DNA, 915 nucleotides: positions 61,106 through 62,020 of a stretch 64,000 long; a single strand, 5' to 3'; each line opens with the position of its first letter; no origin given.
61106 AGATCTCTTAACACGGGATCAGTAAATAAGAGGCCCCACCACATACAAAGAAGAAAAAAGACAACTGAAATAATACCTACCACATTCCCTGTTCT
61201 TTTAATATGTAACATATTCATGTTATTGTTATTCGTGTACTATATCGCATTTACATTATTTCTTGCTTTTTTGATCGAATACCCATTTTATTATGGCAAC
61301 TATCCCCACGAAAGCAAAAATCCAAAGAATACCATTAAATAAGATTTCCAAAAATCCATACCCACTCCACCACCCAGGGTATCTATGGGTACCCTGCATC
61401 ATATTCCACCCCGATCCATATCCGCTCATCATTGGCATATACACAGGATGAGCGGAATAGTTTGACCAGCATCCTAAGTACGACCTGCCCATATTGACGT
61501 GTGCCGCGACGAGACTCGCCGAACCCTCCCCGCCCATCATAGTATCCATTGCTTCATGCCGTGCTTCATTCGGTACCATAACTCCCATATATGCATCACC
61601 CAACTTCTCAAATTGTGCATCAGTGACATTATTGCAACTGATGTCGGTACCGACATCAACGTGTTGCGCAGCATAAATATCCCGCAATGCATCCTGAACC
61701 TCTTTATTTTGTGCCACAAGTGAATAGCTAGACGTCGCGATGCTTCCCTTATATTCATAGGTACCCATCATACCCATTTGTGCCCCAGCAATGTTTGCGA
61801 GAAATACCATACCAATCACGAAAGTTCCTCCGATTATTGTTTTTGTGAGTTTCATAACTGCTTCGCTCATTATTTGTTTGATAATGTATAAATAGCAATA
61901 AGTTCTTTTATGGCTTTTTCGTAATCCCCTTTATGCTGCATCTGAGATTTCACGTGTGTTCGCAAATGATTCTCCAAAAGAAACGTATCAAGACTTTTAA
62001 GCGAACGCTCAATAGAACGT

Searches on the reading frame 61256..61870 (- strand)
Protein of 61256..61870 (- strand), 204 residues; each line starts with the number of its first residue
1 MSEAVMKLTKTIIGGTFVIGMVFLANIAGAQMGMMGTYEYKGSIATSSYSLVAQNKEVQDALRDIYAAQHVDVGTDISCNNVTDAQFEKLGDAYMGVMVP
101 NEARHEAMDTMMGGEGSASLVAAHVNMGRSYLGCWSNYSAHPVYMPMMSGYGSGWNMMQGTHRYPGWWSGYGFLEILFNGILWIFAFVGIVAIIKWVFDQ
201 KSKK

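Call 15: search_protein_families(library=pfam, proteins=[window:61256-61870:-], max_evalue=0.001)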
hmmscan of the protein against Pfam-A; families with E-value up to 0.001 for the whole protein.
window:61256-61870:- (204 aa): 0 families

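Call 49: find_encoding_contigs(protein=window:61256-61870:-, flank=10000, max_places=2)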
Protein window:61256-61870:- (204 aa): no gene with exactly this product is on record in the collection.
